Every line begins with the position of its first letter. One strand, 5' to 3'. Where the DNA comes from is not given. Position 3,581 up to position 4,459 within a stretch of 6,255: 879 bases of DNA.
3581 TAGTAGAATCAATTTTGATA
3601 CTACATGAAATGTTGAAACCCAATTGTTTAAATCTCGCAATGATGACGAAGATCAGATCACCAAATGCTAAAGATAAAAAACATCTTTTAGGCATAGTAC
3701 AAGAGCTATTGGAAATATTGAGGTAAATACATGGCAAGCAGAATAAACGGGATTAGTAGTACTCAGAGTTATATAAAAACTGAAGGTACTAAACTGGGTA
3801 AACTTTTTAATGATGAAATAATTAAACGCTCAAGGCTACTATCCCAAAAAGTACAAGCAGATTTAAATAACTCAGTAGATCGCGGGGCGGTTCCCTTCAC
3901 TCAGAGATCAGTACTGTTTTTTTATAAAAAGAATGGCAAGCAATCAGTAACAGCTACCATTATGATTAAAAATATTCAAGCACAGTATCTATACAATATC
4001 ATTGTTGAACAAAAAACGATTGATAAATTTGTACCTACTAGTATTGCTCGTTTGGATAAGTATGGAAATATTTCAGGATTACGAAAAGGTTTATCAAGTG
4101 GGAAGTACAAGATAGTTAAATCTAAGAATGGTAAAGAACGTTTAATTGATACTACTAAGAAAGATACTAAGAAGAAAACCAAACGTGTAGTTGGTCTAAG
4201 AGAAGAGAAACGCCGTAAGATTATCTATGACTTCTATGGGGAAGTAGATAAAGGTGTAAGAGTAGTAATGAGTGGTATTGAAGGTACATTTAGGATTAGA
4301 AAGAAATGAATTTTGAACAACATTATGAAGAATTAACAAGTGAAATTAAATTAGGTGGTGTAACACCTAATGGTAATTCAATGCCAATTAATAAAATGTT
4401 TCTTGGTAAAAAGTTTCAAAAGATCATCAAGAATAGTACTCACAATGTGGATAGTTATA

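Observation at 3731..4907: Translationally coupled triad: basic protein, small unknown, membrane protein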

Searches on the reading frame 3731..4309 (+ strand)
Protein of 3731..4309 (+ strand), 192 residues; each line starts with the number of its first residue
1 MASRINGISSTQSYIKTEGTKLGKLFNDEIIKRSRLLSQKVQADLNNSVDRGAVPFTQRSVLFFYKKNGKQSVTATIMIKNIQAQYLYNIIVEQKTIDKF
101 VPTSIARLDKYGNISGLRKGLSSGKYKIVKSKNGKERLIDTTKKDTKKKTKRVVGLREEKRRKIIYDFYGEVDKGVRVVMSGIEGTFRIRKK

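Call 4: search_protein_families(library=pfam, proteins=[window:3731-4309:+], max_evalue=0.1)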
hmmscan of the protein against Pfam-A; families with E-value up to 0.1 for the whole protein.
window:3731-4309:+ (192 aa): 0 families

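Call 5: search_protein_families(library=phrogs, proteins=[window:3731-4309:+], max_evalue=0.1)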
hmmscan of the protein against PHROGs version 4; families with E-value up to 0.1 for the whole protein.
window:3731-4309:+ (192 aa): 2 families
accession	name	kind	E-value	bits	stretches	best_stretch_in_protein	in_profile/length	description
phrog_1924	-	tail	0.00062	20.7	1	38-141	41-170/237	minor tail protein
phrog_36513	-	unknown function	0.049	14.9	0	34-86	30-80/133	-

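Call 7: search_dna_similar(query=window:3731-4309:+, collection=phages, mode=protein, max_rows=30, max_evalue=0.001)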
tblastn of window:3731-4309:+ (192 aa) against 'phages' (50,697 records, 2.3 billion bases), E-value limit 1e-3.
Records with a match: 1; places in all: 1; records where one place covers at least 80% of the query: 0.
Best place of each record, by identity: <60% 1.
By first word of the organism name: Escherichia 1.
By host as written in the record: Escherichia coli 1.
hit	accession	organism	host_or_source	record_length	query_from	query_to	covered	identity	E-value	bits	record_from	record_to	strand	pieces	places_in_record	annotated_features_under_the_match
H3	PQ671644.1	Escherichia phage DCP80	Escherichia coli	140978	25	118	49%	37.2%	6e-9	60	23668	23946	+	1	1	hypothetical protein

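Call 12: search_protein_families(library=ncbifam, proteins=[window:3731-4309:+], max_evalue=0.1)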
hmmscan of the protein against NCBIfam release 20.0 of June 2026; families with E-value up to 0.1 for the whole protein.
window:3731-4309:+ (192 aa): 0 families

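Call 13: search_protein_families(library=padloc, proteins=[window:3731-4309:+], max_evalue=0.1)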
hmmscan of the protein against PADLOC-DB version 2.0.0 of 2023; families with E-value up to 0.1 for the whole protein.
window:3731-4309:+ (192 aa): 0 families

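Call 14: find_homologous_proteins(query=window:3731-4309:+)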
Query window:3731-4309:+ (192 aa): 57 proteins with E <= 0.001 among 132 candidates.
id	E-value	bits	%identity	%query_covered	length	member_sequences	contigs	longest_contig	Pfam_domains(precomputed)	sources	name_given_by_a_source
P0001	9.3e-114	395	99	100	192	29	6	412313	-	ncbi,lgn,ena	ncbi:TPA: hypothetical protein ACIJZ3_000631 [Enterobacter cloacae]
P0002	3.3e-95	335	81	100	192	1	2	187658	-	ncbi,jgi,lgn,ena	ncbi:hypothetical protein ACFJ8K_001292 [Escherichia coli]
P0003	3.0e-93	328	80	100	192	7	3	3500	-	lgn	-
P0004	3.7e-93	328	80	100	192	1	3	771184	-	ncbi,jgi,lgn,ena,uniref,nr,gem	ncbi:hypothetical protein [Enterobacter sp.]|uniref:hypothetical protein n=1 Tax=Enterobacter sp. Ta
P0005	1.2e-92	326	79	100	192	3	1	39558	-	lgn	-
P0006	2.9e-82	292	70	99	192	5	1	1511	-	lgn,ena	-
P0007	1.3e-80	287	70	100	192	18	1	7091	-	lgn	-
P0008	1.7e-80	287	68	99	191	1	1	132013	-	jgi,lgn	-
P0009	3.1e-80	286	70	100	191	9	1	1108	-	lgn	-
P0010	4.0e-80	285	69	100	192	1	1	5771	-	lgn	-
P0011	1.1e-79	284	71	99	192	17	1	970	-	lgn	-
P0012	2.9e-79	283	69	100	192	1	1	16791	-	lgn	-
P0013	6.2e-79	282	70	99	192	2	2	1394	-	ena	-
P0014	7.9e-79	281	66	99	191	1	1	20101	-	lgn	-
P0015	2.1e-78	280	72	97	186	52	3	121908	-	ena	-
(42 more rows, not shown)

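Call 17: search_solved_structures(query=A1, max_evalue=10, show_alignments=2)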
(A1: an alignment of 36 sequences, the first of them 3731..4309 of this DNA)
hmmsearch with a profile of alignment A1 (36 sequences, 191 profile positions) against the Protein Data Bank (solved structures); distinct sequences matched with E-value up to 10: 0.

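Call 21: get_annotated_region(hit=H3, flank=6000)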
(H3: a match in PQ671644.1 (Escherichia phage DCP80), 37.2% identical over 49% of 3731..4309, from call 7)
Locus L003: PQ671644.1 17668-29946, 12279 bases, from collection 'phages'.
description: Escherichia phage DCP80, complete genome.
organism: Escherichia phage DCP80 (NCBI taxid 3396873)
taxonomy: Viruses; Duplodnaviria; Heunggongvirae; Uroviricota; Caudoviricetes; Straboviridae; Tevenvirinae; Gaprivervirus
host: Escherichia coli; source: -; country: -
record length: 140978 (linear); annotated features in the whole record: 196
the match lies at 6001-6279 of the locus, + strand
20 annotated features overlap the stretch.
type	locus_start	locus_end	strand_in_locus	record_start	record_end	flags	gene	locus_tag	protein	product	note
CDS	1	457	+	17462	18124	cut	-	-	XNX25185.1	hypothetical protein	-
CDS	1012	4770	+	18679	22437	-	-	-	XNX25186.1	hypothetical protein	-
CDS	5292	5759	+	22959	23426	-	-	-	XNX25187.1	recombination endonuclease VII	-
CDS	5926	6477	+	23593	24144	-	-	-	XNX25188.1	hypothetical protein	-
CDS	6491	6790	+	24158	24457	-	-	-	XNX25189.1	hypothetical protein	-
CDS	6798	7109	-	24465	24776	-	-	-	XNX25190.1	hypothetical protein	-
CDS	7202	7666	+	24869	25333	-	-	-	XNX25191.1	endolysin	-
CDS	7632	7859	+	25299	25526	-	-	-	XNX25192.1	hypothetical protein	-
CDS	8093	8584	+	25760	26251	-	-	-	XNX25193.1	hypothetical protein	-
CDS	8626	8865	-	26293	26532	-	-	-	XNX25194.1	hypothetical protein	-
CDS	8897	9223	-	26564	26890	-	-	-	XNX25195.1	hypothetical protein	-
CDS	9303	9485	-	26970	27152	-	-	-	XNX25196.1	hypothetical protein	-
CDS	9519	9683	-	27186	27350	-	-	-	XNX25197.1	hypothetical protein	-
CDS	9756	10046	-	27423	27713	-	-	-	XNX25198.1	hypothetical protein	-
CDS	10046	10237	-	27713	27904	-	-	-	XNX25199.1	hypothetical protein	-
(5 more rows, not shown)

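Call 22: predict_structure(alignment_id=A1)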
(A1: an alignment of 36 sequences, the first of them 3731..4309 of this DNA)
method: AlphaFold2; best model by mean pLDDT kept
length: 192 residues; sequences in the alignment: 36
mean_pLDDT: 73.3   pTM: 0.53
mean pLDDT of the five models: 73.3, 61.5, 59.7, 52.6, 52.3
residues with pLDDT >= 90: 0; 70-90: 131; 50-70: 53; < 50: 8
segments of 3 or more residues with pLDDT < 50: 187-192
pLDDT, mean of each block of 10 residues (from residue 1): 56 72 80 86 73 70 82 80 78 72 79 78 85 83 69 79 62 64 51 39
secondary structure, 60 per line:
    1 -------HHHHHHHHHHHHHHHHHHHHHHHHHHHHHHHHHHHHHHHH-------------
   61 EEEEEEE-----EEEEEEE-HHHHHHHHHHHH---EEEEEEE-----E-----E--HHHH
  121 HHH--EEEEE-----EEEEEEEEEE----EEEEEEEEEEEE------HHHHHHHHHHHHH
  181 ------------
elements in order: H8-47 E61-67 E73-79 H81-92 E96-102 H117-123 E126-130 E136-145 E150-161 H168-180

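Call 35: find_related_loci(query=A1, collection=viral_contigs, flank=7000)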
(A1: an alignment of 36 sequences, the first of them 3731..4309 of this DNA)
Query A1 (192 aa) in viral_contigs; peptide patterns used: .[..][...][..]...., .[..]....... (x = any residue, [..] = any of these).
176 stretches matched a pattern; 67 encode a relative of the query (tblastn E <= 1e-3); 67 distinct loci.
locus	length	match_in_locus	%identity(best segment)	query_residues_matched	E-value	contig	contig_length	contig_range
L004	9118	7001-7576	81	1-192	2e-95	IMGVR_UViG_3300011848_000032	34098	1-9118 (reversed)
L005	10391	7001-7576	82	1-192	9e-95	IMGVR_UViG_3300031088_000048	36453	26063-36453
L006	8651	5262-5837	82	1-192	3e-94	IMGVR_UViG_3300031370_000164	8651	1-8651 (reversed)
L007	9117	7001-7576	80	1-192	2e-93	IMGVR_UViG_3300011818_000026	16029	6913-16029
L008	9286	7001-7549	73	3-189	6e-86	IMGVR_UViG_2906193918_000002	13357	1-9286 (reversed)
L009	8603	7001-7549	73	3-189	8e-86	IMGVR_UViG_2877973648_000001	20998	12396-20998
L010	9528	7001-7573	70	1-191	3e-82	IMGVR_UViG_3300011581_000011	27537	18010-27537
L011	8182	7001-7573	72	1-191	3e-81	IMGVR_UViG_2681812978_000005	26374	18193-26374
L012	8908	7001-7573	68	1-191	7e-81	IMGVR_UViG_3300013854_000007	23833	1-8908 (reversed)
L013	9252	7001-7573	71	1-191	4e-80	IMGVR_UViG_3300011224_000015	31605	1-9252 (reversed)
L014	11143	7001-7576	70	1-192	3e-80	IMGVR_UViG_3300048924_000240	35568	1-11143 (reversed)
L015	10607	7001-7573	69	1-191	9e-79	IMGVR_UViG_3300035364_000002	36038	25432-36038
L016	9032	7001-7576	68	1-192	3e-77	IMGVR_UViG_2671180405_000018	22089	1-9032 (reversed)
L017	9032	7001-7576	68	1-192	3e-77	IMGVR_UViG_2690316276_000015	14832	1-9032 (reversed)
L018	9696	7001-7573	68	1-191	1e-76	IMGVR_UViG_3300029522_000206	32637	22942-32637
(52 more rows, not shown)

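Call 43: search_protein_representatives(alignment_id=A1)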
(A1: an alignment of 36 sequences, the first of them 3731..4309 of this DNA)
Query: 36 sequences, 191 profile positions. Proteins with E-value up to 0.001 (for the whole library): 52; up to 1e-10: 40; up to 1e-30: 14. The best 52 are listed.
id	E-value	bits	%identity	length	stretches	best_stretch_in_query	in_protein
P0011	1.1e-89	315.5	-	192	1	1-191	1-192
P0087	5.5e-60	218.5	-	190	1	4-189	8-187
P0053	3.0e-55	203.1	-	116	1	77-191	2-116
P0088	4.3e-55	202.6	-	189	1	1-189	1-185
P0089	7.6e-55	201.8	-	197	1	10-190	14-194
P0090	1.4e-46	174.9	-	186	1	3-190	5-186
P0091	4.4e-39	150.4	-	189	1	5-190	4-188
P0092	4.9e-38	146.9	-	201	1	10-187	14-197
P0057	2.4e-37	144.7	-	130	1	79-190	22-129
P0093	3.3e-37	144.2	-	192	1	11-189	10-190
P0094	5.0e-37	143.7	-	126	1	101-190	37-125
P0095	3.3e-36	141.0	-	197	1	5-189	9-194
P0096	2.1e-34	135.1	-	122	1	3-111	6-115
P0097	8.1e-33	129.9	-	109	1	77-190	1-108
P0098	2.4e-30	121.9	-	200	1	9-191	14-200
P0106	1.7e-17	80.0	-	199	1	5-169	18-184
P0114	2.4e-13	66.4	-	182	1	27-182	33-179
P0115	4.9e-13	65.4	-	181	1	6-170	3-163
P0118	9.7e-12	61.2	-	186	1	6-167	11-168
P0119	1.2e-11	60.9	-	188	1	5-180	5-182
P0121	1.6e-11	60.5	-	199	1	5-186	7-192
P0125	3.1e-08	49.7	-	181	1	11-123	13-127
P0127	2.6e-07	46.8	-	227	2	17-125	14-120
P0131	2.0e-05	40.6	-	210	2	5-126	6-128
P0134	2.4e-04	37.1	-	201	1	18-172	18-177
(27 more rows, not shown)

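Call 44: search_protein_families(library=phrogs, proteins=[P0106, P0114, P0115, P0118, P0119, P0121, P0125, P0127, P0131, P0134], max_evalue=0.01)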
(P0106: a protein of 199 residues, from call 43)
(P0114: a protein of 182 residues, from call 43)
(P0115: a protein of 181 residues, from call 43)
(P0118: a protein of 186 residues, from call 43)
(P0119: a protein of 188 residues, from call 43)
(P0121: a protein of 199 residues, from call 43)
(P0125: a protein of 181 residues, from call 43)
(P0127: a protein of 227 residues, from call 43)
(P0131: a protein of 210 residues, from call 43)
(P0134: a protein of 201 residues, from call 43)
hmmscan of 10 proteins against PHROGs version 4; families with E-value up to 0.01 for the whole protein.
P0106 (199 aa): 0 families

P0114 (182 aa): 1 family
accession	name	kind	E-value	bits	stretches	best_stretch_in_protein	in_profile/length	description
phrog_1924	-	tail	1e-05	26.5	1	7-93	2-93/237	minor tail protein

P0115 (181 aa): 2 families
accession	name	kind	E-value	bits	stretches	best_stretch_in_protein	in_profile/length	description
phrog_3759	-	unknown function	6.2e-05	23.5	1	78-176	136-230/323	-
phrog_1924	-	tail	0.0012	19.8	0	24-86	30-96/237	minor tail protein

P0118 (186 aa): 0 families

P0119 (188 aa): 1 family
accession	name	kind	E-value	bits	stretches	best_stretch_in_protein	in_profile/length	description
phrog_1924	-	tail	9.8e-06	26.6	1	33-136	36-157/237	minor tail protein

P0121 (199 aa): 1 family
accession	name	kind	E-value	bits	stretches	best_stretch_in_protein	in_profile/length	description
phrog_1924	-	tail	3.6e-05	24.7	1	1-169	1-181/237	minor tail protein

P0125 (181 aa): 1 family
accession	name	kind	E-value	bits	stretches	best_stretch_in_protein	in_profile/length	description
phrog_1924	-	tail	0.0016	19.4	1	29-68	30-69/237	minor tail protein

P0127 (227 aa): 1 family
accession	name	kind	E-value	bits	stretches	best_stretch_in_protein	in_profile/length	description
phrog_1924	-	tail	0.0016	19.4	1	31-89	37-98/237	minor tail protein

P0131 (210 aa): 2 families
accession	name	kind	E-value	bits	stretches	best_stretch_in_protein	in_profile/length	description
phrog_1924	-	tail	0.0016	19.3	0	37-167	39-188/237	minor tail protein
phrog_17231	-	unknown function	0.002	19.2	1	134-203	25-95/139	-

P0134 (201 aa): 4 families
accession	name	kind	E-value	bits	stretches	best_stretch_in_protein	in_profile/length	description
phrog_1924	-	tail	1.6e-45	156.8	1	3-200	6-237/237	minor tail protein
phrog_27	-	connector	9.9e-09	36.4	1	7-198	18-192/199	tail completion or Neck1 protein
phrog_4688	-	tail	1e-07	33.1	1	4-104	8-119/237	minor tail protein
phrog_9077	-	unknown function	0.0003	22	1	14-78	13-77/81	-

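Call 45: search_protein_families(library=pfam, proteins=[P0106, P0114, P0115, P0118, P0119, P0121, P0125, P0127, P0131, P0134], max_evalue=0.1)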
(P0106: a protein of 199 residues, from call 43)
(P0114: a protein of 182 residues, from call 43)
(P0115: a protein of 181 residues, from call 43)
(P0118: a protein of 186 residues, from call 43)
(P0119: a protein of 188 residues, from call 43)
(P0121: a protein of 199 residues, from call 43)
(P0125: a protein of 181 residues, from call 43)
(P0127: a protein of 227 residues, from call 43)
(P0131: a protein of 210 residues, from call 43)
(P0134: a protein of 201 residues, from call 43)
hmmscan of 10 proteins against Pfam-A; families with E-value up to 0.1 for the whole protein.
P0106 (199 aa): 1 family
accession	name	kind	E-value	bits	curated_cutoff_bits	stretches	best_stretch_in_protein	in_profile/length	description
PF13022.12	HTH_Tnp_1_2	-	0.0058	17.2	27.9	1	139-198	4-61/122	Helix-turn-helix of insertion element transposase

P0114 (182 aa): 0 families

P0115 (181 aa): 1 family
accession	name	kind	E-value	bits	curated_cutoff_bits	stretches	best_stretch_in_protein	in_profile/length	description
PF21511.2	SidD_cat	-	0.021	14.4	27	1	33-106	41-114/302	SidD, catalytic domain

P0118 (186 aa): 0 families

P0119 (188 aa): 0 families

P0121 (199 aa): 0 families

P0125 (181 aa): 0 families

P0127 (227 aa): 0 families

P0131 (210 aa): 0 families

P0134 (201 aa): 1 family
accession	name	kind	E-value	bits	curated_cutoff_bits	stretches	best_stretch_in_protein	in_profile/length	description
PF06763.17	Minor_tail_Z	-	0.00031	21.1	23.9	1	13-196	10-184/190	Prophage minor tail protein Z (GPZ)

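Call 55: search_solved_structures(query=A3, max_evalue=10, show_alignments=3)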
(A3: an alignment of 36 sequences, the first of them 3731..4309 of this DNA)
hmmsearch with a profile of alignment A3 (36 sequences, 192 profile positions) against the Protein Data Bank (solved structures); distinct sequences matched with E-value up to 10: 0.

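Call 56: search_protein_families(library=pfam, alignment_id=A3, max_evalue=1)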
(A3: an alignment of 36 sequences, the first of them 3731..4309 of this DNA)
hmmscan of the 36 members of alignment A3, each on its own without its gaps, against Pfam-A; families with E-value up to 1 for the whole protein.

A. member 1, window:3731-4309:+ (192 aa): 1 family
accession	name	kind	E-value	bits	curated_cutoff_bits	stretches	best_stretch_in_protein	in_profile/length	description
PF16228.10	DUF4887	-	0.73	10.4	30.2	0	130-160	7-37/176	Domain of unknown function (DUF4887)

B. families by the number of members that match (of 36 scanned): 34 families (the first 25 are shown)
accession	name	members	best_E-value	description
PF03127.19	GAT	3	0.042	GAT domain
PF12950.13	TaqI_C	2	0.033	TaqI-like C-terminal specificity domain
PF06763.17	Minor_tail_Z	1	0.00031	Prophage minor tail protein Z (GPZ)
PF13022.12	HTH_Tnp_1_2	1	0.0058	Helix-turn-helix of insertion element transposase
PF07600.16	DUF1564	1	0.01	Protein of unknown function (DUF1564)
PF15943.11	YdaS_toxin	1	0.015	Bacterial toxin YdaS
PF21511.2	SidD_cat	1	0.021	SidD, catalytic domain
PF14524.12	Wzt_C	1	0.023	Wzt C-terminal domain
PF13462.12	Thioredoxin_4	1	0.03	Thioredoxin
PF21101.3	YqgU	1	0.055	YqgU-like 6-bladed beta propeller domain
PF01442.23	Apolipoprotein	1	0.057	Apolipoprotein A1/A4/E domain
PF20257.3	SAM_HAT_C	1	0.058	SAM hydroxide adenosyltransferase C-terminal domain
PF22246.2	NeqB_N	1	0.059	NeqB N-terminal domain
PF16467.10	DUF5048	1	0.073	Domain of unknown function (DUF5048)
PF21487.2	Tas3_C-hel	1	0.074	Tas3, C-terminal helical domains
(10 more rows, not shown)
